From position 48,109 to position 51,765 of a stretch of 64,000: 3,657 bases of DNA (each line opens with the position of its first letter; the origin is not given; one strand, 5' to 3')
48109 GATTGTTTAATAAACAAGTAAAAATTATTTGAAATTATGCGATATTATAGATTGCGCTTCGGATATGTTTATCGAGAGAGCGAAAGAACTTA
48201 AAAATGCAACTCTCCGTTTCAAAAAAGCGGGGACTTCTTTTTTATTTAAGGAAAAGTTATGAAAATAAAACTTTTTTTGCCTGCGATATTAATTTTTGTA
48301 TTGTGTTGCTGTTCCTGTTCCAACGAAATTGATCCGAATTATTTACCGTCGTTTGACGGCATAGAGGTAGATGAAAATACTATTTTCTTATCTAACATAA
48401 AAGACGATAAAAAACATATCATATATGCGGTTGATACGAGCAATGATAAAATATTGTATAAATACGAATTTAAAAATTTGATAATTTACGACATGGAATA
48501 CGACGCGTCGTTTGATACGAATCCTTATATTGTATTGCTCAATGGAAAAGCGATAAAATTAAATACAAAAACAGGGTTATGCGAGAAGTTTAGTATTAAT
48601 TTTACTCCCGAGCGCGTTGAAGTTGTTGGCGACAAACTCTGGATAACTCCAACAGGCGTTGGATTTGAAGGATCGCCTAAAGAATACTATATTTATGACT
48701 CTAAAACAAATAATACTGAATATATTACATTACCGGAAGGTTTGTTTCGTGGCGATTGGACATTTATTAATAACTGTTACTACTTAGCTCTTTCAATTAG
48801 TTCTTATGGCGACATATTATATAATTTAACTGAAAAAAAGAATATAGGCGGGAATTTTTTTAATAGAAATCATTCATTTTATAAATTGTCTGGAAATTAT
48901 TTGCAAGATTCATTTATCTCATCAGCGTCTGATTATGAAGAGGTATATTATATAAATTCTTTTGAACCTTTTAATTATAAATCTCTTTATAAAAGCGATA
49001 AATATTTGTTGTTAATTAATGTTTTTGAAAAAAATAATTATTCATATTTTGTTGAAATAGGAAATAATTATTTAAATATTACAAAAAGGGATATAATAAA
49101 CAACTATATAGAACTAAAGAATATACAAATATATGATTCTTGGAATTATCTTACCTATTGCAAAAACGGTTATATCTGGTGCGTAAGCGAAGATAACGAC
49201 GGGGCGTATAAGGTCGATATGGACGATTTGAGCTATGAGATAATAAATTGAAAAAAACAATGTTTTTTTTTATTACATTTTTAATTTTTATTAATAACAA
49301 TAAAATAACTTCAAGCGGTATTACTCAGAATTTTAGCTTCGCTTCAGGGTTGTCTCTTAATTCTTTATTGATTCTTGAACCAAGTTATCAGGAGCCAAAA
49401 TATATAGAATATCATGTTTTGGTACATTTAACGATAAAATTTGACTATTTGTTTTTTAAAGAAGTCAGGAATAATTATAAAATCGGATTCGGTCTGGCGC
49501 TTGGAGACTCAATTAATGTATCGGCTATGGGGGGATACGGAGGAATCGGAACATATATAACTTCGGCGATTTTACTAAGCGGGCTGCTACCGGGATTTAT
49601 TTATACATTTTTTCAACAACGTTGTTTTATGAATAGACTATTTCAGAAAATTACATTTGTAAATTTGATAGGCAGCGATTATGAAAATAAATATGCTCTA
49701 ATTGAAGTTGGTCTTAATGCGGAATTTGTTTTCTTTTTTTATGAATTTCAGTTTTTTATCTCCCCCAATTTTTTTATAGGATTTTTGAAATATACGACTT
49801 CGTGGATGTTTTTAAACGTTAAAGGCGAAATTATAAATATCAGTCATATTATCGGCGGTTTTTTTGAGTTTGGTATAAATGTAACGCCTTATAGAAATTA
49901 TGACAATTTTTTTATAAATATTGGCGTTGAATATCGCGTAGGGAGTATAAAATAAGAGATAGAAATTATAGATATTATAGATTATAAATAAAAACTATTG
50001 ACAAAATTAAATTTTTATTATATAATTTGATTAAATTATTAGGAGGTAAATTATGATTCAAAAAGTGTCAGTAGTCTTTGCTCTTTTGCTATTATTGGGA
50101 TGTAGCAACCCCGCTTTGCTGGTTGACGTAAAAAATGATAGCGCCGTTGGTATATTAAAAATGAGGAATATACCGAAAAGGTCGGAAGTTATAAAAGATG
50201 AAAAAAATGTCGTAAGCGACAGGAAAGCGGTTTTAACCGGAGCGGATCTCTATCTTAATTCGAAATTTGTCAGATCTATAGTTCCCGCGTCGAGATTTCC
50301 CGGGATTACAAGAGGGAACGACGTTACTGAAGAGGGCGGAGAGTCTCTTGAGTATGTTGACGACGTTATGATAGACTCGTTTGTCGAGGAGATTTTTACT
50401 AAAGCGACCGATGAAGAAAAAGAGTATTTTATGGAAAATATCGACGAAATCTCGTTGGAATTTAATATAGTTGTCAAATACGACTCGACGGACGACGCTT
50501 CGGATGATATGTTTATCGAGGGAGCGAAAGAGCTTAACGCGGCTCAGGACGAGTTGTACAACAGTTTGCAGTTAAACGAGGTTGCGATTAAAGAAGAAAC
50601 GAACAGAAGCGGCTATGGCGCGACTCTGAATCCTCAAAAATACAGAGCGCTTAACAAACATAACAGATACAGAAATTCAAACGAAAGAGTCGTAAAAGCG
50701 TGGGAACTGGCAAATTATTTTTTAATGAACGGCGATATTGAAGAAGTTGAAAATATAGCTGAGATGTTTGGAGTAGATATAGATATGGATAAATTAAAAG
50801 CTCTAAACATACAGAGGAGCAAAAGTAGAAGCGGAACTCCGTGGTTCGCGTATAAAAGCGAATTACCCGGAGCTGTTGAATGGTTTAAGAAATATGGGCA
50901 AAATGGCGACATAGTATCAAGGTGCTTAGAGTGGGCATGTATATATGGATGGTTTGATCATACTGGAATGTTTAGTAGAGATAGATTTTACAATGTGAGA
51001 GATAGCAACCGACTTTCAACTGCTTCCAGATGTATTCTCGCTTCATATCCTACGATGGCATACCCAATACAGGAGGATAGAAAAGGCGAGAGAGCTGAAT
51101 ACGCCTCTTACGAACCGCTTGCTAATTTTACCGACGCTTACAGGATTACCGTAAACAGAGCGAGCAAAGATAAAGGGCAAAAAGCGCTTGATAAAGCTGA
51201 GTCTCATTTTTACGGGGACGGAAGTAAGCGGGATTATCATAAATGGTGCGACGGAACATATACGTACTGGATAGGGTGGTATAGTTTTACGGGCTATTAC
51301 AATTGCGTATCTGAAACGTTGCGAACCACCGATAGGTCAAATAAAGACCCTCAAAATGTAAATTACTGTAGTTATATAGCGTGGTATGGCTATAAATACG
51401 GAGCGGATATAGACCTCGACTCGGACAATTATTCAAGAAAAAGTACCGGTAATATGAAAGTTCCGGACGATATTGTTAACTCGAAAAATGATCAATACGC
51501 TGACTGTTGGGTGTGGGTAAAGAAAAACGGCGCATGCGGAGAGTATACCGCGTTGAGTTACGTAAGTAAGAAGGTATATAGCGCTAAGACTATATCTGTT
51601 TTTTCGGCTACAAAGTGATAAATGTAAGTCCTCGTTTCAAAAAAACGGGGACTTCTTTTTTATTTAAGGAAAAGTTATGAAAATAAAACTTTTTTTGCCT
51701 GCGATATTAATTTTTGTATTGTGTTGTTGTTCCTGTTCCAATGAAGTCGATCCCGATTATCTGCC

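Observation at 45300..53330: Mosaic array of a two-gene surface-protein cassette with conserved ends, divergent middles and silent gene fragments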

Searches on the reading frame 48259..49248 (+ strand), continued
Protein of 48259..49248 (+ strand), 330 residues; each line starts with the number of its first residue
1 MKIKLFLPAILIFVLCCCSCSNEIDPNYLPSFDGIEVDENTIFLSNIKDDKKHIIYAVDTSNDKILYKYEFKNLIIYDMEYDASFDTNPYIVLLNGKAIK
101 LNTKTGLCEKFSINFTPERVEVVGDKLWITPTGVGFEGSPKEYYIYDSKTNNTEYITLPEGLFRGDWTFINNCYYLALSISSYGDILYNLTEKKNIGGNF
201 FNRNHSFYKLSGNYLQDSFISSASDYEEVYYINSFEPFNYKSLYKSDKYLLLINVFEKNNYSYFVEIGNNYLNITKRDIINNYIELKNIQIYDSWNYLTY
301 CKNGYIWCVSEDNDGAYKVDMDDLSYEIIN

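Call 38: fold_search(model_id=the predicted structure, library=pdb)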
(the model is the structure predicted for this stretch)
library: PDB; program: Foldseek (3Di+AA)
matches with E <= 10: 1577; with E <= 0.001: 1093
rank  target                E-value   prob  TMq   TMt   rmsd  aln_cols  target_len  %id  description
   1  9co0_B                8.3e-09  1.00  0.48  0.47  10.3       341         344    9  CryoEM structure of BAM in complex with the PTB2 open-state inhibitor (in SMA nanodisc) (released 2024-12-25)
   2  5mzh_A                9.1e-08  1.00  0.48  0.41   7.1       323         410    8  Crystal structure of ODA16 from Chlamydomonas reinhardtii (released 2017-03-22)
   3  6e29_D                1.0e-07  1.00  0.52  0.54   7.6       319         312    8  Crystal structure of Myceliophteria_thermophila Cps50 (Swd1) beta-propeller domain (released 2018-07-25)
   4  9cnw_B                1.2e-07  1.00  0.47  0.46  10.4       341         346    8  CryoEM structure of the APO-BAM complex in DDM detergent (released 2024-12-25)
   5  6e29_C                1.7e-07  1.00  0.53  0.55   8.1       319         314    8  Crystal structure of Myceliophteria_thermophila Cps50 (Swd1) beta-propeller domain (released 2018-07-25)
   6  1l0q_A                1.8e-07  1.00  0.58  0.51   5.3       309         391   10  Tandem YVTN beta-propeller and PKD domains from an archaeal surface layer protein (released 2002-11-06)
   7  6e29_A                1.8e-07  1.00  0.52  0.52   8.2       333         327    8  Crystal structure of Myceliophteria_thermophila Cps50 (Swd1) beta-propeller domain (released 2018-07-25)
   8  4imm_B                2.0e-07  1.00  0.47  0.48   9.6       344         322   13  The crystal structure of BamB from Moraxella catarrhalis (released 2014-03-26)
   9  8ge4_B                2.0e-07  1.00  0.52  0.52  21.9       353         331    9  CryoEM structure of beta-2-adrenergic receptor in complex with nucleotide-free Gs heterotrimer (#5 of 20) (released 2024-03-06)
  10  6wnx_G                2.7e-07  1.00  0.51  0.44   8.8       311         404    9  FBXW11-SKP1 in complex with a pSer33/pSer37 Beta-Catenin peptide (released 2020-05-06)
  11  6n3h_A                4.0e-07  1.00  0.48  0.51   8.7       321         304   10  Crystal structure of Kelch domain of the human NS1 binding protein (released 2018-12-12)
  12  4hdj                  4.0e-07  1.00  0.41  0.39   9.6       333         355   11  Crystal Structure of BamB from Pseudomonas aeruginosa (released 2013-04-24)
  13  3v7d_B                4.2e-07  1.00  0.48  0.38   6.7       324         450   11  Crystal Structure of ScSkp1-ScCdc4-pSic1 peptide complex (released 2012-05-02)
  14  7mqa_LT               4.2e-07  1.00  0.43  0.19  20.5       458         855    9  Cryo-EM structure of the human SSU processome, state post-A1 (released 2021-09-22)
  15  8bbe_C                4.6e-07  1.00  0.29  0.16  21.4       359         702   10  Structure of the IFT-A complex; IFT-A2 module (released 2022-12-21)
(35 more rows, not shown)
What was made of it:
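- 48259..49251 (+): A1, a 330-aa beta-propeller lipoprotein. No promoter of its own was detected. Foldseek hits to BamB, YVTN and WD40 propellers (call 38).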

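Call 56: search_protein_representatives(alignment_id=A1)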
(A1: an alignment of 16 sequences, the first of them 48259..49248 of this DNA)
Query: 16 sequences, 331 profile positions. Proteins with E-value up to 0.001 (for the whole library): 37; up to 1e-10: 31; up to 1e-30: 23. The best 37 are listed.
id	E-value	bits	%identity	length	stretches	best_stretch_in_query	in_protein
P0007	1.9e-139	480.9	-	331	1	1-331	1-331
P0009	9.8e-133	458.9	-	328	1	1-331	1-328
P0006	6.0e-131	453.0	-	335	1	3-331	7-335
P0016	3.1e-110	384.9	-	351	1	1-331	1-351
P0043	6.4e-93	328.0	-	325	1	3-330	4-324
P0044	1.4e-92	326.8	-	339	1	1-331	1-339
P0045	3.1e-91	322.4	-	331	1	1-330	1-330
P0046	1.3e-89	317.1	-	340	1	7-331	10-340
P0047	5.1e-85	302.0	-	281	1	3-267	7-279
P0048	2.3e-80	286.7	-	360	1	1-331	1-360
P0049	3.5e-79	282.8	-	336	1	1-331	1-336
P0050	3.0e-77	276.5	-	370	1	3-331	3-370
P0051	4.4e-77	275.9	-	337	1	1-250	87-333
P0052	5.2e-70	252.7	-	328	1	6-331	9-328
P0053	4.1e-66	239.9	-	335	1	1-330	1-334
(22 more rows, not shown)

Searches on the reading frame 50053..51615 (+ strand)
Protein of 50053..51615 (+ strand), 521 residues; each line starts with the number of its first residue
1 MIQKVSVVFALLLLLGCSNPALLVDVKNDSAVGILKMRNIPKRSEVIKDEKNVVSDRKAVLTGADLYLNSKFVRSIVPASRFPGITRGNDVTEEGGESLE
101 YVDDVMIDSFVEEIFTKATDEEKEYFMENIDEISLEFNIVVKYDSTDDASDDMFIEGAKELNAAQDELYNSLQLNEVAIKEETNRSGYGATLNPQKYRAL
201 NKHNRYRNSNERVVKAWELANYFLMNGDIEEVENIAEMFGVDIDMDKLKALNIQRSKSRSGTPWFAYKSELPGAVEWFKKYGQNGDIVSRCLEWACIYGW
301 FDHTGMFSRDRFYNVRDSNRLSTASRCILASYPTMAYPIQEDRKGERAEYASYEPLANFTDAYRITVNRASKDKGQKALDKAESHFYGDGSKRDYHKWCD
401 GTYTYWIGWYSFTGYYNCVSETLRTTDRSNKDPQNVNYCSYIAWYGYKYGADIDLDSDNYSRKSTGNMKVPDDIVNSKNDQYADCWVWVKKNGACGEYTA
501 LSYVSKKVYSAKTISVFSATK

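Call 9: search_protein_families(library=pfam, proteins=[window:50053-51615:+], max_evalue=0.1)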
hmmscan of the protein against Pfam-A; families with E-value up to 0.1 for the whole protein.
window:50053-51615:+ (521 aa): 1 family
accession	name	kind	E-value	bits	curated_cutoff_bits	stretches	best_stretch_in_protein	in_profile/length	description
PF04599.17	Pox_G5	-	0.025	14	27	1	82-255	241-405/425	Poxvirus G5 protein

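Call 10: search_protein_families(library=ncbifam, proteins=[window:50053-51615:+], max_evalue=0.1)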
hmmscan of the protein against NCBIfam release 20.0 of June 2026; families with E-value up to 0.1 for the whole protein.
window:50053-51615:+ (521 aa): 0 families

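Call 44: find_homologous_proteins(query=window:50053-51615:+)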
Query window:50053-51615:+ (521 aa): 17 proteins with E <= 0.001 among 6330 candidates.
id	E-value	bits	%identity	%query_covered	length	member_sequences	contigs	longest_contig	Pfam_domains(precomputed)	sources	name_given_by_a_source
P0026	0.0e+0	1198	100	100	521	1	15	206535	-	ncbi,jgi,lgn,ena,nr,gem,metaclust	ncbi:MAG TPA: hypothetical protein PLG34_05555 [Spirochaetota bacterium]|jgi:hypothetical protein|nr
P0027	1.7e-256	870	76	97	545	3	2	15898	-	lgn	-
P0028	2.7e-239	813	73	95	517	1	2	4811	-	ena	-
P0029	1.3e-201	689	68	90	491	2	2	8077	-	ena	-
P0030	6.2e-143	495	49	91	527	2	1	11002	-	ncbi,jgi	-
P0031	1.1e-141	491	48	98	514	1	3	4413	-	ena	-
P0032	5.3e-141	489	51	94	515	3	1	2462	-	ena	-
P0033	1.0e-140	488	49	92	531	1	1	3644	-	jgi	-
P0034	4.2e-131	456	49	99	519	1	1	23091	-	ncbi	-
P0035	5.2e-111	390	42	98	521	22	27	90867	-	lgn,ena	-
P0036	3.7e-108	381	41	100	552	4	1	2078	-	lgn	-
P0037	1.6e-107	379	42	98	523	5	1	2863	-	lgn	-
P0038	4.6e-107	377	42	98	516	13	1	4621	-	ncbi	-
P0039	2.1e-104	368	41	98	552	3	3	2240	-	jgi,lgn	-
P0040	3.9e-98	348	39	98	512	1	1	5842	-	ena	-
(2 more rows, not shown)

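Call 47: search_solved_structures(query=A3, max_evalue=10, show_alignments=2)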
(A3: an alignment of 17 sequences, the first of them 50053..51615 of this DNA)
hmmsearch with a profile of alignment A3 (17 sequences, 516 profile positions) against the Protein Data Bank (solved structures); distinct sequences matched with E-value up to 10: 4.
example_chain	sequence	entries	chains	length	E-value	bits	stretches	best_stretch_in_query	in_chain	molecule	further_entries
9htu_A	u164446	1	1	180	0.023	16.5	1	370-458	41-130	N-acetylmuramoyl-L-alanine amidase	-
7ane_t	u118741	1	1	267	0.31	12.8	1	361-453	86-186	mS34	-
9g9m_C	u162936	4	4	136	0.88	11.3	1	357-405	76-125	NB7 Nanobody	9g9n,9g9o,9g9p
2q78_A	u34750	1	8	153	2.1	10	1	52-87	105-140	Uncharacterized protein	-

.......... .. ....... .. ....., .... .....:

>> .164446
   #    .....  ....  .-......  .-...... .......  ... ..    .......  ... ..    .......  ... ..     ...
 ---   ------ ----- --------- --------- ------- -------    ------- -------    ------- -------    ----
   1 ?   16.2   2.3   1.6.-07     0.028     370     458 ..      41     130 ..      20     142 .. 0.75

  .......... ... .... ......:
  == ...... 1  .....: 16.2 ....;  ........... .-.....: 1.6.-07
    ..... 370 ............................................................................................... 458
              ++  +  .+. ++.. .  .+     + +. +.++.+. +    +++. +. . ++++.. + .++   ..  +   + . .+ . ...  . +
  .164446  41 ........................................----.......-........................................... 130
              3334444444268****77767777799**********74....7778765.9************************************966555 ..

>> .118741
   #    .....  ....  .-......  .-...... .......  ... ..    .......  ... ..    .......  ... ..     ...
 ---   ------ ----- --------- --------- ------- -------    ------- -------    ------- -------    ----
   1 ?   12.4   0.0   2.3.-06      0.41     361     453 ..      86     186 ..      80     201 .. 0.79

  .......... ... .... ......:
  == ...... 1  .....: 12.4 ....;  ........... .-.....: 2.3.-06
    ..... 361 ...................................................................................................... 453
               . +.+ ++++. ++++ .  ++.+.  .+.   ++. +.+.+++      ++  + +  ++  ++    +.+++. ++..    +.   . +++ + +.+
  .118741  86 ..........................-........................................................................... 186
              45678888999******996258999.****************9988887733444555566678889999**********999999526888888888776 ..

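Call 48: search_protein_families(library=pfam, alignment_id=A3, max_evalue=1)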
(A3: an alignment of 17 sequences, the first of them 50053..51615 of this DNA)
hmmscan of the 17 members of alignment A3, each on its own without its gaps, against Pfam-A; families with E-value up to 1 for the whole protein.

A. member 1, window:50053-51615:+ (521 aa): 1 family
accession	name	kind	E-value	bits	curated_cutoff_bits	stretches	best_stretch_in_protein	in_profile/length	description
PF04599.17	Pox_G5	-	0.025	14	27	1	82-255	241-405/425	Poxvirus G5 protein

B. families by the number of members that match (of 17 scanned): 18 families
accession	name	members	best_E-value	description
PF04402.19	SIMPL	2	0.1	Protein of unknown function (DUF541)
PF04599.17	Pox_G5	1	0.025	Poxvirus G5 protein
PF00068.24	Phospholip_A2_1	1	0.047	Phospholipase A2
PF11496.14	HDA2-3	1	0.074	Class II histone deacetylase complex subunits 2 and 3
PF01136.24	Peptidase_U32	1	0.086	Peptidase family U32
PF18001.7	Il13Ra_Ig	1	0.09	Interleukin-13 receptor subunit alpha Ig-like domain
PF19096.5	DUF5784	1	0.095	Family of unknown function (DUF5784)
PF05223.17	MecA_N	1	0.098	NTF2-like N-terminal transpeptidase domain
PF21629.2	Bleomycin_resist_prot_dom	1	0.12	Bleomycin resistance protein domain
PF01956.21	EMC3_TMCO1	1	0.13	Integral membrane protein EMC3/TMCO1-like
PF17339.8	PH_15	1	0.18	PH domain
PF04104.19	DNA_primase_lrg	1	0.22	Eukaryotic and archaeal DNA primase, large subunit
PF00806.25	PUF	1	0.26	Pumilio-family RNA binding repeat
PF14056.11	DUF4250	1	0.3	Domain of unknown function (DUF4250)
PF25006.1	DUF7783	1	0.32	Domain of unknown function (DUF7783)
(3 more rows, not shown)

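Call 64: find_encoding_contigs(protein=P0027, flank=6000, max_places=6)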
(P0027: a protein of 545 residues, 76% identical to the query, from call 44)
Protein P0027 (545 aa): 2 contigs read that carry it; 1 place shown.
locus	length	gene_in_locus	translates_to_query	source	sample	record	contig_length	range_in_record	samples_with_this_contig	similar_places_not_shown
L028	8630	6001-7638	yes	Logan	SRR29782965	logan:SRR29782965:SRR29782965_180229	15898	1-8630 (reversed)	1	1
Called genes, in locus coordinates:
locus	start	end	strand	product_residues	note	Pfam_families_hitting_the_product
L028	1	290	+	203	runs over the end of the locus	PF00702:Hydrolase, PF12710:HAD (weak)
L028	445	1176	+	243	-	PF03099:BPL_LplA_LipB, PF02237:BPL_C (weak)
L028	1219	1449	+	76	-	PF04277:OAD_gamma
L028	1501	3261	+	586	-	PF00682:HMGL-like, PF25984:BSH_YknX (faint), PF02436:PYC_OADA, PF00364:Biotin_lipoyl, PF25917:BSH_RND (weak)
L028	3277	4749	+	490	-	PF03977:OAD_beta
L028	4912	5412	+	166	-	-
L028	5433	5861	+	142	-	-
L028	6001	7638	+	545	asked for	-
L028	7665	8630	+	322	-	?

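Call 65: find_encoding_contigs(protein=P0033, flank=6000, max_places=6)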
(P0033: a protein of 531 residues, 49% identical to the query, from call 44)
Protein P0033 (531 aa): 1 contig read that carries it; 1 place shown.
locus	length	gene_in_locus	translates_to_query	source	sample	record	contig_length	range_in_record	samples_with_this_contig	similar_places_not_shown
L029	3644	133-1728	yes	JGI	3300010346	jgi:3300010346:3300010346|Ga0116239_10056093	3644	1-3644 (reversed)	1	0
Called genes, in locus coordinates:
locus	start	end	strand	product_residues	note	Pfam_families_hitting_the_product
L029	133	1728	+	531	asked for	-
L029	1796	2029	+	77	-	-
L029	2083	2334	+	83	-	-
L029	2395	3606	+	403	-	PF00872:Transposase_mut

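Call 66: find_encoding_contigs(protein=P0028, flank=6000, max_places=6)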
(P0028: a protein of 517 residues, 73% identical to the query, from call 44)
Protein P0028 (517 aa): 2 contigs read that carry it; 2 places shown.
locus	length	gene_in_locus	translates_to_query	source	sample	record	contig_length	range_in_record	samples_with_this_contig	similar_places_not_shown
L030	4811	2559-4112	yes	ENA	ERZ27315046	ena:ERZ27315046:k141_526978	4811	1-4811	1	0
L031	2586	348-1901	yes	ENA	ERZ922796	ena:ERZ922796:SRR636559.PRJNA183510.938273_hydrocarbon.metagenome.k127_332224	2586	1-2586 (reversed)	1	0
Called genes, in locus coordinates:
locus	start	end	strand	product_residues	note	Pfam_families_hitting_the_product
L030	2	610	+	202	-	?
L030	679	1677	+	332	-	-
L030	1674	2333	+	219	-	-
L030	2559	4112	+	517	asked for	-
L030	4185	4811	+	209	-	?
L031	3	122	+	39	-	?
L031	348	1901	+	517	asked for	-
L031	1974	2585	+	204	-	?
